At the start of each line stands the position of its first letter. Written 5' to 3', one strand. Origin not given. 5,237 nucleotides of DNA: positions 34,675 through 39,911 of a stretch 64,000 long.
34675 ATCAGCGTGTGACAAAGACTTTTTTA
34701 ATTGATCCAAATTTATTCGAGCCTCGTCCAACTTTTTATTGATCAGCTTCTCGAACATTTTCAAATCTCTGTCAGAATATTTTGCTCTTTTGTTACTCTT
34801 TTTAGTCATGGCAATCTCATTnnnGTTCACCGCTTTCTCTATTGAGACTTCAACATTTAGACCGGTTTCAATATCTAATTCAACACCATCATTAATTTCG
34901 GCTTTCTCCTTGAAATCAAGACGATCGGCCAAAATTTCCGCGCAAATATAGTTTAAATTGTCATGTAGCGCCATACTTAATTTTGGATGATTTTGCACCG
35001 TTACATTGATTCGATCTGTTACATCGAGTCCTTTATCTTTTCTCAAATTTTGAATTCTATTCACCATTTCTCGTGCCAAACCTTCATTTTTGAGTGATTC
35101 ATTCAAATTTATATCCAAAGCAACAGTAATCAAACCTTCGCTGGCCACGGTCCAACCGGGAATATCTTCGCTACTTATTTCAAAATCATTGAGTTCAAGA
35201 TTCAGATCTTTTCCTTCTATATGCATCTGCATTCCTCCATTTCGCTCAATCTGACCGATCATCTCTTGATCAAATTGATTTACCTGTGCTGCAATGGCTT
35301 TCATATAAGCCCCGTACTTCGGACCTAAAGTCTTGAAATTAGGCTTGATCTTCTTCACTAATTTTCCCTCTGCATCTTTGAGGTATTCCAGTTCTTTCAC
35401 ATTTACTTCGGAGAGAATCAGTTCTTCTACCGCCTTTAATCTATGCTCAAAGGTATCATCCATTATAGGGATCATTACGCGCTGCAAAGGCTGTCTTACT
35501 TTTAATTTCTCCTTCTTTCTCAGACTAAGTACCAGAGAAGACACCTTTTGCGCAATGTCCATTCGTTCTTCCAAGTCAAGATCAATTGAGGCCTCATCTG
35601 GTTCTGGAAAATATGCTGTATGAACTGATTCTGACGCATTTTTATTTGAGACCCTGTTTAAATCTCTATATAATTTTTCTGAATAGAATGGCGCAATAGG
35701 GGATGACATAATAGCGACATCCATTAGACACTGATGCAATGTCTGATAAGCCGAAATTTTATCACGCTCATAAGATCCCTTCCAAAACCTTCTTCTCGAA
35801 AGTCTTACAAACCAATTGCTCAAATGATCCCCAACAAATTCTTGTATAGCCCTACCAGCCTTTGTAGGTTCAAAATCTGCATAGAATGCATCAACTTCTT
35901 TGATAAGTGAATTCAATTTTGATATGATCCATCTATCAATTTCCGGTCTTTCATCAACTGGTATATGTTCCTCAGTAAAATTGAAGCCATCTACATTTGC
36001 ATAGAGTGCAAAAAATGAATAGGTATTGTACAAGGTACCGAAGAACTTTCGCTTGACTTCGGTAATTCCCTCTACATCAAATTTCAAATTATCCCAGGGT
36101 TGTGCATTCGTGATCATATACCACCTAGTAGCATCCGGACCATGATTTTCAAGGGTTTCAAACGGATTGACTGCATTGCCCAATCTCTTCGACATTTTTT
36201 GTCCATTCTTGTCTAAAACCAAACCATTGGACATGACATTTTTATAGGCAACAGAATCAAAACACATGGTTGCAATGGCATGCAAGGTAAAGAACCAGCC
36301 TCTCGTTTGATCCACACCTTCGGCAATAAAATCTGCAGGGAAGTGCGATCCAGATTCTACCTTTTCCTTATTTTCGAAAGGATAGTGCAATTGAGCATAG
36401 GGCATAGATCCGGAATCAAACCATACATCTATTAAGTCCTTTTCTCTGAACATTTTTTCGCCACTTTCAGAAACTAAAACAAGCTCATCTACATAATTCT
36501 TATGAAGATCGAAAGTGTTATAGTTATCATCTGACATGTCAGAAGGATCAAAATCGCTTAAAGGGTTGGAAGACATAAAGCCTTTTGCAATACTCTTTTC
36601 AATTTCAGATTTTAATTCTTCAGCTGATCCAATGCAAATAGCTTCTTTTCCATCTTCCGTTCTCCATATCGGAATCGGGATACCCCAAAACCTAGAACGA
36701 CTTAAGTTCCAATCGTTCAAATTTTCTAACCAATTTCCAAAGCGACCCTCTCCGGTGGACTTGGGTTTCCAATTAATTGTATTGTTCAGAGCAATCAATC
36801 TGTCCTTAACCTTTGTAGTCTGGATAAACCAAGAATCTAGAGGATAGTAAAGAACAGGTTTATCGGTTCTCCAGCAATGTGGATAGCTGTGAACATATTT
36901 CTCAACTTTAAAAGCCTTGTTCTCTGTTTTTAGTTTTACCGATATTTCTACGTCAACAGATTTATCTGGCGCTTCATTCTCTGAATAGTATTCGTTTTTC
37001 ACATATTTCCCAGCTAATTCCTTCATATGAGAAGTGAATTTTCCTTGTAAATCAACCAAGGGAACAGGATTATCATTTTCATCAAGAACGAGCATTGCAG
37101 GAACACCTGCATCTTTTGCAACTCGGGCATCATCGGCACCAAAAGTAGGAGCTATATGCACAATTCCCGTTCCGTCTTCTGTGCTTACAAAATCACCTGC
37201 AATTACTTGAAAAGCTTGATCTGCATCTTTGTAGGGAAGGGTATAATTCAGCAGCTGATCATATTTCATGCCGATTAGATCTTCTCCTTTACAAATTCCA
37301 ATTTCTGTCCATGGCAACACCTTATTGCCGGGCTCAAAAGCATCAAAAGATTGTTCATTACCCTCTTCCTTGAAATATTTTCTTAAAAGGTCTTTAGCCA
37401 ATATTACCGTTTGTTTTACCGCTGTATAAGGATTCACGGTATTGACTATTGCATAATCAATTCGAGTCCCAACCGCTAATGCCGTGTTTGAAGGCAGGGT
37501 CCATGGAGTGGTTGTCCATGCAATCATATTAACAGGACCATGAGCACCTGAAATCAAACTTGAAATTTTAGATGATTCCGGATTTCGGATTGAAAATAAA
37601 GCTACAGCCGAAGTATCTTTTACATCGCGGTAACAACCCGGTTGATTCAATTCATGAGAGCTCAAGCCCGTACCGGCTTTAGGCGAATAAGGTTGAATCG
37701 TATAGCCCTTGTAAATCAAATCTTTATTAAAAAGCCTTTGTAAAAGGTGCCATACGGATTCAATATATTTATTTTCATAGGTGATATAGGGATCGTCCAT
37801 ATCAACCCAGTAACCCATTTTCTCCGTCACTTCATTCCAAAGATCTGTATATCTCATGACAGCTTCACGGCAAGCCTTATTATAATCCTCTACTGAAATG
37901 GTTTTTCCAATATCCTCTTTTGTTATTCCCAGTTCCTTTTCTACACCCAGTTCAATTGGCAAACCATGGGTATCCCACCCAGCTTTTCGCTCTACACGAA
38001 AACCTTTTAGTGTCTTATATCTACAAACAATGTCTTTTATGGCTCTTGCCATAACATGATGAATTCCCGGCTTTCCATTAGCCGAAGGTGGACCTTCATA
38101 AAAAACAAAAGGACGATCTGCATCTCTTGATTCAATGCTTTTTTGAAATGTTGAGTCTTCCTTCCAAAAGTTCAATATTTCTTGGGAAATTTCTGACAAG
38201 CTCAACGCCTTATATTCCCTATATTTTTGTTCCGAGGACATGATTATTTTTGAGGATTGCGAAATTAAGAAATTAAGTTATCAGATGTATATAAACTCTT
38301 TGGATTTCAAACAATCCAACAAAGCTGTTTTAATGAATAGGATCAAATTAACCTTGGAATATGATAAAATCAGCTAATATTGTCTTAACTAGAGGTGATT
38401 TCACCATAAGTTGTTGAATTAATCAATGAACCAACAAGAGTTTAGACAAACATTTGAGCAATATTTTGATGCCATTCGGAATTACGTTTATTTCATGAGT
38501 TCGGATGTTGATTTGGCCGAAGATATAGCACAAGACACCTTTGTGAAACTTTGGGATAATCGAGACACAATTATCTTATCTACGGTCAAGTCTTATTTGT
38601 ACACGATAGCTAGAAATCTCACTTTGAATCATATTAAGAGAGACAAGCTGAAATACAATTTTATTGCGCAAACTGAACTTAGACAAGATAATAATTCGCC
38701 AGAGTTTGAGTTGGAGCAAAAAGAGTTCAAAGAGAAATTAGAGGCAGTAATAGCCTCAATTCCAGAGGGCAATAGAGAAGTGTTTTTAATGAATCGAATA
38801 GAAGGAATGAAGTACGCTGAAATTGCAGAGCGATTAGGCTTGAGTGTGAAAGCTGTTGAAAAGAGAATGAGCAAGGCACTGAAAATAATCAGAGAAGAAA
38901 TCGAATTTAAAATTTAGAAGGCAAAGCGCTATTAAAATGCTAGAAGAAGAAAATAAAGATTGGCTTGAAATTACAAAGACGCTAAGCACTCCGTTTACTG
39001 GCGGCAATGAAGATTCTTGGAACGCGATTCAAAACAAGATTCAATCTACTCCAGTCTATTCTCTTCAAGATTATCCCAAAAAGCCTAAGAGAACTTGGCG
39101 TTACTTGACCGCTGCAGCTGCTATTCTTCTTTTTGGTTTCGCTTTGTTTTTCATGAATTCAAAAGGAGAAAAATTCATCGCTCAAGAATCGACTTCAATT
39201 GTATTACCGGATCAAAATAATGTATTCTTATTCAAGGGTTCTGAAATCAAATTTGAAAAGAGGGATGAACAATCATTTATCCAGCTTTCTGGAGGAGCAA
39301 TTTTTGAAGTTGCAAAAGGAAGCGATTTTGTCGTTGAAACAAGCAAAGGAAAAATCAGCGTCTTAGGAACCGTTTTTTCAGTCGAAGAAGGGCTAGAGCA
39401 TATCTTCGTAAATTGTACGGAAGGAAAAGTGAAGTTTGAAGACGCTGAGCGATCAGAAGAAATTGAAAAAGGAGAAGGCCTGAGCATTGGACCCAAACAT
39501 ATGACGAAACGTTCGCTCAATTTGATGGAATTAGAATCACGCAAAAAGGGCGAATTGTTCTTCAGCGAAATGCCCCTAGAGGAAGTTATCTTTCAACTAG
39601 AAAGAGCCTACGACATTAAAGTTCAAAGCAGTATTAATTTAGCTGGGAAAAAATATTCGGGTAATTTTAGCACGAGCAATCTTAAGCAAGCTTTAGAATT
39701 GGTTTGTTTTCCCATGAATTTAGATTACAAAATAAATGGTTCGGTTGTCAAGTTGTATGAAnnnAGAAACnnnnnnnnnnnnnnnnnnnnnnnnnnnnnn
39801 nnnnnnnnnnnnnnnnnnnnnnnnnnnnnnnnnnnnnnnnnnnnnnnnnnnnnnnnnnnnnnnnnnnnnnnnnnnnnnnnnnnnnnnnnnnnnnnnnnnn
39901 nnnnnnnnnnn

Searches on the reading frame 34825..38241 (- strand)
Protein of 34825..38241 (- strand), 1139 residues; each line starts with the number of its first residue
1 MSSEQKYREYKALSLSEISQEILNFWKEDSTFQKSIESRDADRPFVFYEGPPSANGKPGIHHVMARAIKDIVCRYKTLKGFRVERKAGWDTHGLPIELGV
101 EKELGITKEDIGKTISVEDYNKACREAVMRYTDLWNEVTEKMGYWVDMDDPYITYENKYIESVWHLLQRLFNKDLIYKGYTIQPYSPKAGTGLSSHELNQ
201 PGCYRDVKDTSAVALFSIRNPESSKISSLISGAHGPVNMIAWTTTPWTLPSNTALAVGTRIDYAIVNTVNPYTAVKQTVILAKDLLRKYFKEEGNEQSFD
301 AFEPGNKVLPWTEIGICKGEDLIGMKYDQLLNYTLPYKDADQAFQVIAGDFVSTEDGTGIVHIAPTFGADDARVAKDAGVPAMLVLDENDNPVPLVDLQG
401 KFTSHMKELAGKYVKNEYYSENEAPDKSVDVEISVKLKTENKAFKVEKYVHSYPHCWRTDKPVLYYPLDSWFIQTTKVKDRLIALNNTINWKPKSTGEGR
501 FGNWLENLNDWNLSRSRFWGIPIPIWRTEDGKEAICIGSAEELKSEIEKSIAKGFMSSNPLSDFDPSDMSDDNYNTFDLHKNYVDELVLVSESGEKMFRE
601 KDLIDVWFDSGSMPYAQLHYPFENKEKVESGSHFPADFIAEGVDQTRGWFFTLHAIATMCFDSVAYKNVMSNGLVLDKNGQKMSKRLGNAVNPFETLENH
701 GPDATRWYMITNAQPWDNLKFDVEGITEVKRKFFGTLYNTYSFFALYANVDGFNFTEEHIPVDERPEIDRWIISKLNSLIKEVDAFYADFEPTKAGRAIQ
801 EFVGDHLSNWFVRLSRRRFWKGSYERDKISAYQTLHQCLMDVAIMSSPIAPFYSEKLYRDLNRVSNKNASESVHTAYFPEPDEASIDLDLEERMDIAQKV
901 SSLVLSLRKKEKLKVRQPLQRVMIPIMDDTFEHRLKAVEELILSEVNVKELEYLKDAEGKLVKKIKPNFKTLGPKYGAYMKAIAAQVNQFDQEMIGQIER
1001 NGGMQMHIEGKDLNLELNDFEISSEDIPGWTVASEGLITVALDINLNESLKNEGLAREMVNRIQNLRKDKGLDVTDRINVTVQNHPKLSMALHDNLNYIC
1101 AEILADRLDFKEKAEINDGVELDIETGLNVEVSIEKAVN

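Call 51: search_protein_families(library=pfam, proteins=[window:34825-38241:-], max_evalue=0.0001)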
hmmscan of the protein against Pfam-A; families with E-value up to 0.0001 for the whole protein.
window:34825-38241:- (1139 aa): 4 families
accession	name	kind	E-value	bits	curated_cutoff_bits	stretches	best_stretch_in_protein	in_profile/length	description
PF00133.28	tRNA-synt_1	-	7e-119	397.7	22.7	1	22-720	2-412/414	tRNA synthetases class I (I, L, M and V)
PF19302.4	DUF5915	-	3.3e-54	183.8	27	1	939-1136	1-194/195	Domain of unknown function (DUF5915)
PF08264.19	Anticodon_1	-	4e-30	105.1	25.1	1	769-920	1-145/148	Anticodon-binding domain of tRNA ligase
PF09334.17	tRNA-synt_1g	-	3.1e-18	66.2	20.1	1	54-199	10-136/391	tRNA synthetases class I (M)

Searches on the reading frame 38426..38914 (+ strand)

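Call 13: search_protein_families(library=pfam, proteins=[window:38426-38914:+], max_evalue=0.001)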
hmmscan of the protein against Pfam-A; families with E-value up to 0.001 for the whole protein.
window:38426-38914:+ (163 aa): 5 families
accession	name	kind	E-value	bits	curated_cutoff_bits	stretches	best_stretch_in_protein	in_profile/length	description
PF08281.18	Sigma70_r4_2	-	1.8e-17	63.1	25.7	1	103-153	2-52/54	Sigma-70, region 4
PF04542.20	Sigma70_r2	-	1.6e-12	47.4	24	1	10-73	2-68/71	Sigma-70 region 2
PF04545.22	Sigma70_r4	-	4.8e-08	32.8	24.1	1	109-157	2-50/50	Sigma-70, region 4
PF07638.17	Sigma70_ECF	-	6.2e-05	23.4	21.1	1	97-151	122-175/185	ECF sigma factor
PF13412.12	HTH_24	-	0.00074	19.5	21.9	0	127-150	17-40/48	Winged helix-turn-helix DNA-binding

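Call 84: search_protein_families(library=ncbifam, proteins=[window:38426-38914:+], max_evalue=0.00001)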
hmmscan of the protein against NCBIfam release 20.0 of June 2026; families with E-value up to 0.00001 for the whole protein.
window:38426-38914:+ (163 aa): 88 families (the best 25 are shown)
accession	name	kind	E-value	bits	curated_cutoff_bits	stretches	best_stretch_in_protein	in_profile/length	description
TIGR02985.1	Sig70_bacteroi1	subfamily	1.8e-42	145.3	126.4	1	5-159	2-162/162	RNA polymerase sigma-70 factor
NF058625.1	sigma_PG0214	equivalog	2.2e-30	105.6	130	1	1-159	1-161/170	GFO_1088 family ECF-type sigma factor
TIGR02937.1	sigma70-ECF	superfamily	2.6e-27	95.5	42.9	1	5-158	2-164/165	sigma-70 family RNA polymerase sigma factor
TIGR02950.1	SigM_subfam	subfamily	4.5e-23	81.8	147.95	1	10-154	6-153/159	RNA polymerase sigma factor, SigM family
NF041727.1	ECF_sigma_FecI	equivalog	6.7e-21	75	260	1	10-152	17-161/169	ferric citrate uptake sigma factor FecI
TIGR02983.1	SigE-fam_strep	subfamily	7e-21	74.8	141.55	1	2-160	4-159/162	SigE family RNA polymerase sigma factor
NF009166.1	PRK12513.1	equivalog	1.1e-20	74.1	206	1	6-159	24-186/193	RNA polymerase sigma factor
TIGR02959.1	SigZ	equivalog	2.3e-20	73.1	168.65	1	11-159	2-148/170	RNA polymerase sigma factor SigZ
NF009179.0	PRK12527.1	equivalog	8.7e-20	71.4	162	1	11-157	2-151/159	RNA polymerase sigma factor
TIGR02989.1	Sig-70_gvs1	subfamily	1.8e-19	70.2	124.55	1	5-155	2-154/158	RNA polymerase sigma-70 factor, Rhodopirellula/Verrucomicrobium family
NF007232.0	PRK09651.1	subfamily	2.2e-19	70.2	185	1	25-152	33-161/173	RNA polymerase sigma factor FecI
NF007216.0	PRK09638.1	equivalog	8.6e-19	68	194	1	2-160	16-175/180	RNA polymerase sigma factor SigY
NF007215.0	PRK09637.1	equivalog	1.8e-18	67.2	212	1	7-159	4-154/181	RNA polymerase sigma factor SigZ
NF004113.0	PRK05602.1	equivalog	2.7e-18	66.3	208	1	4-160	45-202/211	RNA polymerase sigma factor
NF009175.0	PRK12523.1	equivalog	7.9e-18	65.1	271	1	30-153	36-161/172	RNA polymerase sigma factor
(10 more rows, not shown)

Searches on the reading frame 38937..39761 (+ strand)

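Call 13: search_protein_families(library=pfam, proteins=[window:38937-39761:+], max_evalue=0.001)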
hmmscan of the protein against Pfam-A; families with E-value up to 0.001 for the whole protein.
window:38937-39761:+ (275 aa): 2 families
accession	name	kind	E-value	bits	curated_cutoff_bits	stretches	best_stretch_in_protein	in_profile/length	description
PF16344.10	FecR_C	-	2.3e-12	47.2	24.4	1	207-271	2-68/70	FecR, C-terminal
PF04773.18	FecR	-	1.3e-11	45.2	24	1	83-166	8-97/97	FecR protein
